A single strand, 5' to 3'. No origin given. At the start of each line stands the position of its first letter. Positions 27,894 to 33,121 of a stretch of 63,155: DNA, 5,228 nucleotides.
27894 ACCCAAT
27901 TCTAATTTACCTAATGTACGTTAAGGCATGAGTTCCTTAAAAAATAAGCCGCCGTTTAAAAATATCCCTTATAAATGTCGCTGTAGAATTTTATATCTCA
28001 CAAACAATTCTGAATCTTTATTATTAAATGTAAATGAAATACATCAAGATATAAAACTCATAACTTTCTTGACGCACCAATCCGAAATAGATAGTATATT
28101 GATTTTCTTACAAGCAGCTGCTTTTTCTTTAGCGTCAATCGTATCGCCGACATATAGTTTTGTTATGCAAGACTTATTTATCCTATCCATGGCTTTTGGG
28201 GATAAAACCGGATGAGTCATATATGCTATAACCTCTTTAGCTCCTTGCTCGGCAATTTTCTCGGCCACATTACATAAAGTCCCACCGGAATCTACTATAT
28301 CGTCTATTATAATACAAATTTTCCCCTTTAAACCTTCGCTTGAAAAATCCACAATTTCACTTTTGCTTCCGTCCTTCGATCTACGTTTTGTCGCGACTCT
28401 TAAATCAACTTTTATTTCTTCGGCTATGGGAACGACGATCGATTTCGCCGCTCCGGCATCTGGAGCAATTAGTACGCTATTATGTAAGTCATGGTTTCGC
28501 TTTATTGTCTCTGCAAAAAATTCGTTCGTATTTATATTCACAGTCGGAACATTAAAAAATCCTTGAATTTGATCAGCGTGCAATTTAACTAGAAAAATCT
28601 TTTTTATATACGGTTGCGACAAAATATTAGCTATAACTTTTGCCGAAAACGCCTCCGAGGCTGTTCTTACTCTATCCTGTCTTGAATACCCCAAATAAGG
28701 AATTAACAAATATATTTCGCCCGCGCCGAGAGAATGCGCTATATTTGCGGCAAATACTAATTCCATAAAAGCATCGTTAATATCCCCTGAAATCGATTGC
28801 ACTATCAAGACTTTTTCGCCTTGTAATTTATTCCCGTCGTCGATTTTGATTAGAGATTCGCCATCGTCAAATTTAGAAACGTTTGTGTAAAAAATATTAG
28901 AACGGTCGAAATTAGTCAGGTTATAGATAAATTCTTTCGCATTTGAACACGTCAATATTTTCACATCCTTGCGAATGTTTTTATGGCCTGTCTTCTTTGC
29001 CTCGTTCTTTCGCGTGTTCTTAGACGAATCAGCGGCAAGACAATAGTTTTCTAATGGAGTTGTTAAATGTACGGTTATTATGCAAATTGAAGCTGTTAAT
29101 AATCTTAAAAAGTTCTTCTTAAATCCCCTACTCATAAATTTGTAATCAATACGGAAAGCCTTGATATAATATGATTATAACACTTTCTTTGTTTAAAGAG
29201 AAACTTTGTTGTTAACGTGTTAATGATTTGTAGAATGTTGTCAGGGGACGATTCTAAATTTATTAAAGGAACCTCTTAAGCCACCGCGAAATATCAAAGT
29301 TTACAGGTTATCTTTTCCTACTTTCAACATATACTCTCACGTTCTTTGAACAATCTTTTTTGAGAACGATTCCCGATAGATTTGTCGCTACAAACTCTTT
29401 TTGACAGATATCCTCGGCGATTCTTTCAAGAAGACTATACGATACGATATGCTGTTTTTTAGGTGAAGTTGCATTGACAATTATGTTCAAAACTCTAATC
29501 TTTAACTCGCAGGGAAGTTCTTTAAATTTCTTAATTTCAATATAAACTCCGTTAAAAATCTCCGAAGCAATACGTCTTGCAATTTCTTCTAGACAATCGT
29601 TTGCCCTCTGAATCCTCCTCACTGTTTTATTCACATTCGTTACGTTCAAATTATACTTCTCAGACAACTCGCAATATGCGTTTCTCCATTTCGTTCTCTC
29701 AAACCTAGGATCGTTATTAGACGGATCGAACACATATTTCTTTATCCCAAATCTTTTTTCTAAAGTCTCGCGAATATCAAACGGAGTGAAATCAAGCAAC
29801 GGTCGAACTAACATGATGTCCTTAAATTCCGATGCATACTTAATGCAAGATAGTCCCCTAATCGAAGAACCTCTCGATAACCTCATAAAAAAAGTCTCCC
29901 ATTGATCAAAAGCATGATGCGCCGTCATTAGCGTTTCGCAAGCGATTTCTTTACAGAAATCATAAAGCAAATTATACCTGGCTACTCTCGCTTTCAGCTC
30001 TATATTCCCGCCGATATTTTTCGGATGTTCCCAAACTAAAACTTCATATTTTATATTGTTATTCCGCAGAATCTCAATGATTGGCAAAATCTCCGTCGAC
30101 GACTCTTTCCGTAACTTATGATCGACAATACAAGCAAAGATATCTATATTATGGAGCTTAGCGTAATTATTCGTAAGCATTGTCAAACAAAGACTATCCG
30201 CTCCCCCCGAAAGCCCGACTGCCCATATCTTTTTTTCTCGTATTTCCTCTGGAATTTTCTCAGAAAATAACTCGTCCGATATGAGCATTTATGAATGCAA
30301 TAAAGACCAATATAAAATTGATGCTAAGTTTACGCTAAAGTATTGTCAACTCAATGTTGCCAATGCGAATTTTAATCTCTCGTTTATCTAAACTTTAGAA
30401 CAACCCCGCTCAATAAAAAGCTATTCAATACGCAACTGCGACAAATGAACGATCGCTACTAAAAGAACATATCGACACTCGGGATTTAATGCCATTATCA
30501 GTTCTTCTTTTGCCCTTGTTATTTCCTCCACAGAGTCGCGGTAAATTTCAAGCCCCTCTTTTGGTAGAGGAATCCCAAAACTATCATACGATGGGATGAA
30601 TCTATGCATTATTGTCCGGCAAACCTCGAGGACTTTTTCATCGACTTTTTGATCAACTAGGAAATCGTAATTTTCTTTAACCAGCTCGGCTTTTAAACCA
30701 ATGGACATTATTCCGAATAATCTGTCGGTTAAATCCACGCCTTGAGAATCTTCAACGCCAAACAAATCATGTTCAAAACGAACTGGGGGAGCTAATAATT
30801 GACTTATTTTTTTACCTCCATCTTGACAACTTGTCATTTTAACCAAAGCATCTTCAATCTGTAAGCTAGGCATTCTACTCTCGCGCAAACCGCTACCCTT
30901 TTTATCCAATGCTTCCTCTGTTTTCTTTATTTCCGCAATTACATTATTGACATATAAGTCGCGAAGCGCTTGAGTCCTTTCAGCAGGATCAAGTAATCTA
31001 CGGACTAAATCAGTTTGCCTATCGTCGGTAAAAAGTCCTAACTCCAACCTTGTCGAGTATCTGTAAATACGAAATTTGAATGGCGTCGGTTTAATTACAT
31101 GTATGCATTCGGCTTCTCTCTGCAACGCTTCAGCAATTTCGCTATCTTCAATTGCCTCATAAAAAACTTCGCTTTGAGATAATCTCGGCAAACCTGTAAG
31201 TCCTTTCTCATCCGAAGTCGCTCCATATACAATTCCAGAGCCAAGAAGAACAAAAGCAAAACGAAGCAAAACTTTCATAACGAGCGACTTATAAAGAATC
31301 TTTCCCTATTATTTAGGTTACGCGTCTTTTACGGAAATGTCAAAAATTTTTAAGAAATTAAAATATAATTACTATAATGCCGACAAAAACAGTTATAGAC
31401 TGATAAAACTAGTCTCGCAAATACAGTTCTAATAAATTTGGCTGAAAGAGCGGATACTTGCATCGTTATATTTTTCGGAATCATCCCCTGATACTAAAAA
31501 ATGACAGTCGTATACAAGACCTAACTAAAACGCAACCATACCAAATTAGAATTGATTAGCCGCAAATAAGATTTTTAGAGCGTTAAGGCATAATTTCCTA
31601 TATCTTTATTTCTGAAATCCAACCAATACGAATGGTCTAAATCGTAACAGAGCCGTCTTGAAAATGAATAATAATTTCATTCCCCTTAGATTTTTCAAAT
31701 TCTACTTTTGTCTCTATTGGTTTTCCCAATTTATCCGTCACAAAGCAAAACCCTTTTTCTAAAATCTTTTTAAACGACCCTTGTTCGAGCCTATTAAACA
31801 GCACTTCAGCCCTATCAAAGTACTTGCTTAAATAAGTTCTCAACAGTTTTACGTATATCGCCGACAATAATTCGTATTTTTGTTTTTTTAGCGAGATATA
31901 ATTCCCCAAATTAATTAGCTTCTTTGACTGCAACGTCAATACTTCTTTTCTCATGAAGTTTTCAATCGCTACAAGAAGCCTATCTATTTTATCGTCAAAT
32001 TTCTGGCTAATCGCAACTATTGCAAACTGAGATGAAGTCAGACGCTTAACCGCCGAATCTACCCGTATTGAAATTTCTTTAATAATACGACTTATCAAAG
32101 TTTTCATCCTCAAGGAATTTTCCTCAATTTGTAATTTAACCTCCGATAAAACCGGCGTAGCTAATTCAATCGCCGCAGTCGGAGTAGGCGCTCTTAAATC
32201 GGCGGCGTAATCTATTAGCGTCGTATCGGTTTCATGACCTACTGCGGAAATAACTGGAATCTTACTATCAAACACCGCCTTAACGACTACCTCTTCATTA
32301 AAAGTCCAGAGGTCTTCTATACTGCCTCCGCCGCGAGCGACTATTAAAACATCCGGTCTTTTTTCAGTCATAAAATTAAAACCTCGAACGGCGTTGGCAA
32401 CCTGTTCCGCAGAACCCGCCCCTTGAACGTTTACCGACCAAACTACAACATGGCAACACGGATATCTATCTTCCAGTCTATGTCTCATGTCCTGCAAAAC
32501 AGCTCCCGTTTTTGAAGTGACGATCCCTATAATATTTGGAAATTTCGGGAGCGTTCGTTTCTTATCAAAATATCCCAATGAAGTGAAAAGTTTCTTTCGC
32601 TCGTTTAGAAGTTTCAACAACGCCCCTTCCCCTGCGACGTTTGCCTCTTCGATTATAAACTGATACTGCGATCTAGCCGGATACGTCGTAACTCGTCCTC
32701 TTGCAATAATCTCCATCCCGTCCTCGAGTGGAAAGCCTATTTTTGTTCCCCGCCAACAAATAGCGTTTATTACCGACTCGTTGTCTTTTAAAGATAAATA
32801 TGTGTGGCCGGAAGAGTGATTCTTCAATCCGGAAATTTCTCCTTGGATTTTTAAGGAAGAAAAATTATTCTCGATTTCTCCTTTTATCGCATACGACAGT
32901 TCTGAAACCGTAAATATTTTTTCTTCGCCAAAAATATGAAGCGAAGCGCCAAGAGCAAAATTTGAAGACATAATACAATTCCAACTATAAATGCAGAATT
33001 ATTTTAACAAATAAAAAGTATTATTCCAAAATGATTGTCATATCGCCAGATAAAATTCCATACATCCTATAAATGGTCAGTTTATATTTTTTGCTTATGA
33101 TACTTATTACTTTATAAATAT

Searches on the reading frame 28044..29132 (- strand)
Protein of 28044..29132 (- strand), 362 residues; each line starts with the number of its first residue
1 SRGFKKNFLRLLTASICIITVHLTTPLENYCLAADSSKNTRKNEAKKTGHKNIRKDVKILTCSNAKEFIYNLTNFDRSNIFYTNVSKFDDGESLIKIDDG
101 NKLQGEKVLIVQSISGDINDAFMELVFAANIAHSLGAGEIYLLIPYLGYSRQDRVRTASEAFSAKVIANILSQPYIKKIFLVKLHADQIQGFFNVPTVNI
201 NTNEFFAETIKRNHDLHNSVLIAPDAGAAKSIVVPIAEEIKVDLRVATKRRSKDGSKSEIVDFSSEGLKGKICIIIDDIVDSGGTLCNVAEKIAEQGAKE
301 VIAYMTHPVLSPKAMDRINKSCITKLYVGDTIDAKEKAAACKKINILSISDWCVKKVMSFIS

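Call 21: search_protein_families(library=pfam, proteins=[window:28044-29132:-], max_evalue=0.001)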
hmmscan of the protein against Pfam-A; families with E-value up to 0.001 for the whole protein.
window:28044-29132:- (362 aa): 3 families
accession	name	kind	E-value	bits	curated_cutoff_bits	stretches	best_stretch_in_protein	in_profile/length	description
PF13793.12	Pribosyltran_N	-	6.9e-22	77.9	25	1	58-172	2-114/117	N-terminal domain of ribose phosphate pyrophosphokinase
PF14572.12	Pribosyl_synth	-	1.2e-15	58.4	27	1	269-351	82-164/184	Phosphoribosyl synthetase-associated domain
PF00156.33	Pribosyltran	-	4.1e-15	55.9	26.3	1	206-318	18-135/158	Phosphoribosyl transferase domain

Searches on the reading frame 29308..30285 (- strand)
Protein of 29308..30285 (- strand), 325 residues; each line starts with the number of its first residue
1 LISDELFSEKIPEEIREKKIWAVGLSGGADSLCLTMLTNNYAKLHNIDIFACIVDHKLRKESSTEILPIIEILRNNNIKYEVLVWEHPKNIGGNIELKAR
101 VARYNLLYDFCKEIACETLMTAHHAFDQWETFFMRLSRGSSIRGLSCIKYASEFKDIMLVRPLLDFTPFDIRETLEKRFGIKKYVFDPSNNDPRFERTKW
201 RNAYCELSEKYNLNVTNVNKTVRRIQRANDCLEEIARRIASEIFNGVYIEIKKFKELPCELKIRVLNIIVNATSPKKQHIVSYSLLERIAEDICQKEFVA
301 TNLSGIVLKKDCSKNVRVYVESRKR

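Call 21: search_protein_families(library=pfam, proteins=[window:29308-30285:-], max_evalue=0.001)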
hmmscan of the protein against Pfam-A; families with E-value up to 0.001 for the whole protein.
window:29308-30285:- (325 aa): 1 family
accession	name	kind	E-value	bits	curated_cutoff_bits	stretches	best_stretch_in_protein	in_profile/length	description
PF01171.26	ATP_bind_3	-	2.8e-44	151.5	27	1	22-202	3-181/182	PP-loop family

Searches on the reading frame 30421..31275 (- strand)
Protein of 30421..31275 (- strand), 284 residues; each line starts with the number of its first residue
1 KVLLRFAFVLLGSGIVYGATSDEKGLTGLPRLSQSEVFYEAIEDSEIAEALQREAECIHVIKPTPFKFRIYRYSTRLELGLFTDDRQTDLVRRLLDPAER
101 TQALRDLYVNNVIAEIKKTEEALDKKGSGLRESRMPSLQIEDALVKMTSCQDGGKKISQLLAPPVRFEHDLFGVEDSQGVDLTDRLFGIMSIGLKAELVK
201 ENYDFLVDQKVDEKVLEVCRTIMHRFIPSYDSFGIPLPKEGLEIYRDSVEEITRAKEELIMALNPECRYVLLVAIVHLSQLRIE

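Call 21: search_protein_families(library=pfam, proteins=[window:30421-31275:-], max_evalue=0.001)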
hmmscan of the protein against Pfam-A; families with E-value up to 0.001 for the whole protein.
window:30421-31275:- (284 aa): 0 families

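Call 22: search_protein_families(library=padloc, proteins=[window:30421-31275:-], max_evalue=10)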
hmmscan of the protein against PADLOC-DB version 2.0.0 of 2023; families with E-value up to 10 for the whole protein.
window:30421-31275:- (284 aa): 0 families

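Call 80: search_protein_families(library=phrogs, proteins=[window:30421-31275:-], max_evalue=1)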
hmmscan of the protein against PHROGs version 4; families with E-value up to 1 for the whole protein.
window:30421-31275:- (284 aa): 1 family
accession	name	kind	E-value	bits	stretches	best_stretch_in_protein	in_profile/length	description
phrog_36210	-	unknown function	0.089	13.9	1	192-217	15-40/54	-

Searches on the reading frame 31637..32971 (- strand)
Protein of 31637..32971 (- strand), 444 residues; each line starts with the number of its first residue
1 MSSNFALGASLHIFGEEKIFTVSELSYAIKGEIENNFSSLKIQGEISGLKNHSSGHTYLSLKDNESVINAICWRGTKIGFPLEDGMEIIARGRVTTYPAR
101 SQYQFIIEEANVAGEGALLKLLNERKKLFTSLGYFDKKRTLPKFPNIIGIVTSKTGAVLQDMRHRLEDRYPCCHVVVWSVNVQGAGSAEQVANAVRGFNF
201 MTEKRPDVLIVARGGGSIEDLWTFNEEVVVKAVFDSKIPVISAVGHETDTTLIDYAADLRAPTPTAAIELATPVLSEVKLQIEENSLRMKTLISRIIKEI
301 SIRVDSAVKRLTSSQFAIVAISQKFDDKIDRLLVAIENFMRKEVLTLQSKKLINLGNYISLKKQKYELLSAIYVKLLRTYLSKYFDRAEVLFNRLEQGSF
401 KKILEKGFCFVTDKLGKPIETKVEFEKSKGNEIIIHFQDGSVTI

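Call 15: find_related_loci(query=window:31637-32971:-, collection=genome_contigs, flank=10000)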
Query window:31637-32971:- (444 aa) in genome_contigs; peptide patterns used: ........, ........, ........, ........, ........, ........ (x = any residue, [..] = any of these).
94 stretches matched a pattern; 31 encode a relative of the query (tblastn E <= 1e-3); 31 distinct loci.
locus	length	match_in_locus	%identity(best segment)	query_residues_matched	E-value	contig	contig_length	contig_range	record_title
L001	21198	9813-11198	71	1-443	0e+0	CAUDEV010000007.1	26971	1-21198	MAG TPA_asm: uncultured Alphaproteobacteria bacterium isolate ERR9578205_bin.41_MetaWRAP_v1.3_MAG genome assembly, conti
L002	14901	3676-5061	70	1-443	0e+0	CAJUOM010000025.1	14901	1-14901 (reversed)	MAG TPA_asm: uncultured Alphaproteobacteria bacterium isolate MGBC162888 genome assembly, contig: MGBC162888.25, whole g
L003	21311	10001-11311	71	10-444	0e+0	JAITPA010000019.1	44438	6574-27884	MAG: Holosporales bacterium isolate Po218_bin89 k119_1313960, whole genome shotgun sequence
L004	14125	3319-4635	71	1-440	0e+0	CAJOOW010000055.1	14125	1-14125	uncultured Alphaproteobacteria bacterium isolate Rumen_Coassembly_mag_2311 genome assembly, contig: k87_13642335, whole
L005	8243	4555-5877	68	1-441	0e+0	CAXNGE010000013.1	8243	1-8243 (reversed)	MAG: Alphaproteobacteria bacterium isolate MiH-14oct19-76 genome assembly, contig: MiH-14oct19-C19036, whole genome shot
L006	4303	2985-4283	69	7-440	0e+0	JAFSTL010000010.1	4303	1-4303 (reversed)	MAG: Alphaproteobacteria bacterium isolate RGIG3458 Goat_Rumen.Co__c192802, whole genome shotgun sequence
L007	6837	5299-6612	71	7-444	0e+0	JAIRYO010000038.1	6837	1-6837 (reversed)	MAG: Holosporales bacterium isolate Gsp477_bin47 k119_2028991, whole genome shotgun sequence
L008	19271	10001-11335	67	1-444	0e+0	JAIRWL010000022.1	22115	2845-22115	MAG: Holosporales bacterium isolate Gsp477_bin11 k119_3618905, whole genome shotgun sequence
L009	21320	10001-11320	66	1-440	0e+0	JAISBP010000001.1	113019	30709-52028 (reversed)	MAG: Holosporales bacterium isolate Gx481_bin27 k119_1142781, whole genome shotgun sequence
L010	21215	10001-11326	66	1-444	0e+0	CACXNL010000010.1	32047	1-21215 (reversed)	MAG: uncultured proteobacterium isolate RUG11420 genome assembly, contig: RUG11420_asm_10, whole genome shotgun sequence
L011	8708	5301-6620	65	1-440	0e+0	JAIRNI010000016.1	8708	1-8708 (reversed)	MAG: Holosporales bacterium isolate Cd354_bin23 k119_2015145, whole genome shotgun sequence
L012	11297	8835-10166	65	1-444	0e+0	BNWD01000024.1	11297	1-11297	Alphaproteobacteria bacterium PG1894_113 DNA, sequence024, whole genome shotgun sequence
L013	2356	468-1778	66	1-440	0e+0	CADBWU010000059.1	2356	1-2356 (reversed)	MAG: uncultured proteobacterium isolate RUG14374 genome assembly, contig: RUG14374_asm_59, whole genome shotgun sequence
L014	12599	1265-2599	66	1-444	0e+0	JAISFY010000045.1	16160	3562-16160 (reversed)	MAG: Holosporales bacterium isolate Gx485_bin74 k119_5142232, whole genome shotgun sequence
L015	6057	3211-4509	65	7-440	0e+0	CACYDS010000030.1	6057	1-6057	MAG: uncultured proteobacterium isolate RUG11852 genome assembly, contig: RUG11852_asm_30, whole genome shotgun sequence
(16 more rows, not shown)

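Call 21: search_protein_families(library=pfam, proteins=[window:31637-32968:-], max_evalue=0.001)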
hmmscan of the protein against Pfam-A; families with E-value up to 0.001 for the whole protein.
window:31637-32968:- (443 aa): 3 families
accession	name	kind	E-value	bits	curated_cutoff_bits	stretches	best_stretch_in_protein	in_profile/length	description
PF02601.20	Exonuc_VII_L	-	7.3e-83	279.1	35.9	1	135-442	5-313/315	Exonuclease VII, large subunit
PF13742.12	tRNA_anti_2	-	3.8e-25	88.4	27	1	19-108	1-93/95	OB-fold nucleic acid binding domain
PF01336.31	tRNA_anti-codon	-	1.9e-08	34.5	27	1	40-110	2-73/75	OB-fold nucleic acid binding domain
